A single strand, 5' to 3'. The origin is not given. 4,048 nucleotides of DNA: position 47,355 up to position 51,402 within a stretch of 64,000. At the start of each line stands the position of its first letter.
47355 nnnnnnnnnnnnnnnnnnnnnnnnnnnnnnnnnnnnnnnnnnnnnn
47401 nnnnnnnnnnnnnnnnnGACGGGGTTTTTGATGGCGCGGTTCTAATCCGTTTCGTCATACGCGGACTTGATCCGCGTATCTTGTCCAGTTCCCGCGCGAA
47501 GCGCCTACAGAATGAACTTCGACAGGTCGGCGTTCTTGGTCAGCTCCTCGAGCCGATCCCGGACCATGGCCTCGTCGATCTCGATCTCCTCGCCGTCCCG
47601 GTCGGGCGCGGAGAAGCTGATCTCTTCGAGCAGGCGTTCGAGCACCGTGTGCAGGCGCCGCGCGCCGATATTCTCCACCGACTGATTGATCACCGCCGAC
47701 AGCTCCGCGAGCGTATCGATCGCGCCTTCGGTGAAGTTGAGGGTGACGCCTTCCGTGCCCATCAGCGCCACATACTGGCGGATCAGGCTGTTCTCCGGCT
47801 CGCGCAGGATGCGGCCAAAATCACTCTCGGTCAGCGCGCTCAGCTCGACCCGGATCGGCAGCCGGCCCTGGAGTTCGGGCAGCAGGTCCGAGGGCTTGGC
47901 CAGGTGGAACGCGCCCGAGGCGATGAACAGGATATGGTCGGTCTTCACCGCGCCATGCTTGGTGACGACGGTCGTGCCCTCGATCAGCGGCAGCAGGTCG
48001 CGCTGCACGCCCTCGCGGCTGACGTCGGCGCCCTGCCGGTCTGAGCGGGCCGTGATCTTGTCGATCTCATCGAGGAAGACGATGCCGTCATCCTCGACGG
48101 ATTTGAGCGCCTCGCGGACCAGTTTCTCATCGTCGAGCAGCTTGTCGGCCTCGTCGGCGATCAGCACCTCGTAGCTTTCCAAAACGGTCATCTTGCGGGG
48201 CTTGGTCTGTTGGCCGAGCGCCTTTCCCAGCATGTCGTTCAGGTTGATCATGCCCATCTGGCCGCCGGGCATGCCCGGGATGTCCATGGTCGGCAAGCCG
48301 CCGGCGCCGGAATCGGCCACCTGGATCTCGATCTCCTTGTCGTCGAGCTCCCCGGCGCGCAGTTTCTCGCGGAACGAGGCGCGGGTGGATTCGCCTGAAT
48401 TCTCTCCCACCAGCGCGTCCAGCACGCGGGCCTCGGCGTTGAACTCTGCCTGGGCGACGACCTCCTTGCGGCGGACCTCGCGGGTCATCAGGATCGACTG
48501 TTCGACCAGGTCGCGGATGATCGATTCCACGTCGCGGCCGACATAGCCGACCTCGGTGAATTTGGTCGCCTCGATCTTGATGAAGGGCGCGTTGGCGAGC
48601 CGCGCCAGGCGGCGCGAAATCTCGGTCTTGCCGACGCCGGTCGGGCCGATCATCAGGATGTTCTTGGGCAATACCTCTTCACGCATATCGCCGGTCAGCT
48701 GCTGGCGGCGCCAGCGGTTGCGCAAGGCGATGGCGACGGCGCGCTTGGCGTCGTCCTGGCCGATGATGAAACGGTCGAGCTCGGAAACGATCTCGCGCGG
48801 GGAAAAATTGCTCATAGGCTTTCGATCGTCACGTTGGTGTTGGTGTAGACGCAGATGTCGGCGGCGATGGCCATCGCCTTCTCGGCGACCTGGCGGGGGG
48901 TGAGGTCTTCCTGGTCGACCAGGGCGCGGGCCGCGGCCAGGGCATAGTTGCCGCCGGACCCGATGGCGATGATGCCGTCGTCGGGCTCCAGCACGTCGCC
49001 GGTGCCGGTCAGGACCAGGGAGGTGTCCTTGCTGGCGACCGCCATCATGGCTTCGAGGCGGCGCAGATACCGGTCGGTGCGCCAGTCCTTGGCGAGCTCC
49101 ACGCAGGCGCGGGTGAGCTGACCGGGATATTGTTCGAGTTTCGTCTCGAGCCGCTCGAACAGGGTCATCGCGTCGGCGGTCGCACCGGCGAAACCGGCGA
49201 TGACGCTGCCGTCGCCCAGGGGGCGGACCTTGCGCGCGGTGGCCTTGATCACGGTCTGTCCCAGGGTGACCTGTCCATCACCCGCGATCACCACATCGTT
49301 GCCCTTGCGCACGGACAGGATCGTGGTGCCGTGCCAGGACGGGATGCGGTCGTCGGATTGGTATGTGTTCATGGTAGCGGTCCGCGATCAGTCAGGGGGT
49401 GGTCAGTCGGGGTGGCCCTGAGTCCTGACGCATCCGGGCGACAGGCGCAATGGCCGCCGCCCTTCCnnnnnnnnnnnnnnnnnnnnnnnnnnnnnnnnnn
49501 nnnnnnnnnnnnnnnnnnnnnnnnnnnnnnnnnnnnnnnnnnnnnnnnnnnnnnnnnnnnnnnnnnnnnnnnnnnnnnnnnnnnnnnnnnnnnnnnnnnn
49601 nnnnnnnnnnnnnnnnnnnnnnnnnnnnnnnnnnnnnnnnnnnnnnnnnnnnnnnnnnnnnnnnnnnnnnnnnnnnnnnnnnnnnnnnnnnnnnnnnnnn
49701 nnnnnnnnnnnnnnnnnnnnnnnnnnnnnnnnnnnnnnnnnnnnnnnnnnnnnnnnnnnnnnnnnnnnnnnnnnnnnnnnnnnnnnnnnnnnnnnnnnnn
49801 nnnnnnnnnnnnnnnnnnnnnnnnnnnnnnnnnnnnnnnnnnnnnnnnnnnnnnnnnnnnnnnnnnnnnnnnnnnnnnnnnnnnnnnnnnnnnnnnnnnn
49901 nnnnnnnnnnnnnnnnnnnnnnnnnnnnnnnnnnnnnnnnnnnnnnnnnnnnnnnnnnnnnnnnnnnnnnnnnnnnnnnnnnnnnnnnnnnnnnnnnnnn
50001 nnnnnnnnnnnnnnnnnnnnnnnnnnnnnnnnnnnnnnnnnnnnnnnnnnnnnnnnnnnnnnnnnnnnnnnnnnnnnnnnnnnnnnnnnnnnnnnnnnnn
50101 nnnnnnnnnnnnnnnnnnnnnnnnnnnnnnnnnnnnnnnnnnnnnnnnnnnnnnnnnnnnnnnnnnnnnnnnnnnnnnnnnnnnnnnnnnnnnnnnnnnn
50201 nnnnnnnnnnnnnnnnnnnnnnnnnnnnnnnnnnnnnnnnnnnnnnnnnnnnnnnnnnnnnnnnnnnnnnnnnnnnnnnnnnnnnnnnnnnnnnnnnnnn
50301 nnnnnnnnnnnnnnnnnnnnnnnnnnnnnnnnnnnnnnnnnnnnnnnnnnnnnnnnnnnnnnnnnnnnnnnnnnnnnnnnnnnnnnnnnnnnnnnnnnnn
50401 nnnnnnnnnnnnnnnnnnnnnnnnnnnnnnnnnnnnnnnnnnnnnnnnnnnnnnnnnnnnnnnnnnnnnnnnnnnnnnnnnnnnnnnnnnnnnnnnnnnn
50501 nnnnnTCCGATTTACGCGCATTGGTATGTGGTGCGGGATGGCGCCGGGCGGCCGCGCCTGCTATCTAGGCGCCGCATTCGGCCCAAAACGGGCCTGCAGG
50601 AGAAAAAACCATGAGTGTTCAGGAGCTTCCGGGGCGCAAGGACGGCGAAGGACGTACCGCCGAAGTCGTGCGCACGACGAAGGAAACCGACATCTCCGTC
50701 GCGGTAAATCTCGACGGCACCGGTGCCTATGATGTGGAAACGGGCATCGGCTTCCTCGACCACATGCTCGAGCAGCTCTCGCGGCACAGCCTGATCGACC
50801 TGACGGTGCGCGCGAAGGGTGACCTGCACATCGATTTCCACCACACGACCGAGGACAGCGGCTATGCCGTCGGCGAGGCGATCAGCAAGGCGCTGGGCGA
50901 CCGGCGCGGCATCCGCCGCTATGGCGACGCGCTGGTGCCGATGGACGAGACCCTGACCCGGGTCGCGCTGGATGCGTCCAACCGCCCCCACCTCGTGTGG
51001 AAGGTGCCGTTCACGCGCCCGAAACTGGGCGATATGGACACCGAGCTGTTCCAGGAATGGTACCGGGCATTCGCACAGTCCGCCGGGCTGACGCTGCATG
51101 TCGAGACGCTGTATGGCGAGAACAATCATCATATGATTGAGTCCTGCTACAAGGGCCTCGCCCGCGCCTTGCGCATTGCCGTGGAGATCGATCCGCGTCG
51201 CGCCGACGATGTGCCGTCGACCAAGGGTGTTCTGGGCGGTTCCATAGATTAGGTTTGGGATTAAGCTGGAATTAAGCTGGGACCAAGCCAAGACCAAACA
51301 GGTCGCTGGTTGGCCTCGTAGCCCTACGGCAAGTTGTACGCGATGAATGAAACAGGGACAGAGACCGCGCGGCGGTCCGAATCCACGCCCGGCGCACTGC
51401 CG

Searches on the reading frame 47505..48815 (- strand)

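Call 72: search_protein_families(library=pfam, proteins=[window:47505-48815:-], max_evalue=0.00001)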
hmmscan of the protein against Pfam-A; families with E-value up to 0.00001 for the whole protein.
window:47505-48815:- (436 aa): 5 families
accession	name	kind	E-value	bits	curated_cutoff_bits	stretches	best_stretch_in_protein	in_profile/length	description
PF07724.20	AAA_2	-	6.3e-33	114.6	27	1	188-322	15-166/166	AAA domain (Cdc48 subfamily)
PF00004.35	AAA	-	1.1e-16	61.9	21.2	2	225-325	38-129/131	ATPase family associated with various cellular activities (AAA)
PF07728.20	AAA_5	-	1.6e-08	35.1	22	1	52-135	1-86/139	AAA domain (dynein-related subfamily)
PF13401.12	AAA_22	-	3.7e-06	27.7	27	0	52-102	7-60/130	AAA domain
PF05496.18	RuvB_N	-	8.5e-06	26.1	27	0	18-140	10-121/159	Holliday junction DNA helicase RuvB P-loop domain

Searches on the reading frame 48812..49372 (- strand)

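Call 72: search_protein_families(library=pfam, proteins=[window:48812-49372:-], max_evalue=0.00001)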
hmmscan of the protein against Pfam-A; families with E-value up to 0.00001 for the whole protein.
window:48812-49372:- (186 aa): 1 family
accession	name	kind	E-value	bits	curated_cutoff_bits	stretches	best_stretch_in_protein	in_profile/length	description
PF00227.31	Proteasome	-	7e-24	85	22.4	1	14-184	3-187/189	Proteasome subunit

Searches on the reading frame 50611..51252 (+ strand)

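Call 72: search_protein_families(library=pfam, proteins=[window:50611-51252:+], max_evalue=0.00001)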
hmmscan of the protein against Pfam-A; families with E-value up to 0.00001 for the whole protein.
window:50611-51252:+ (213 aa): 1 family
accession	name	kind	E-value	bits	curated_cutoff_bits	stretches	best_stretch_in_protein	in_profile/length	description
PF00475.24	IGPD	-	4.8e-65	218.5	27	1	44-187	1-144/144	Imidazoleglycerol-phosphate dehydratase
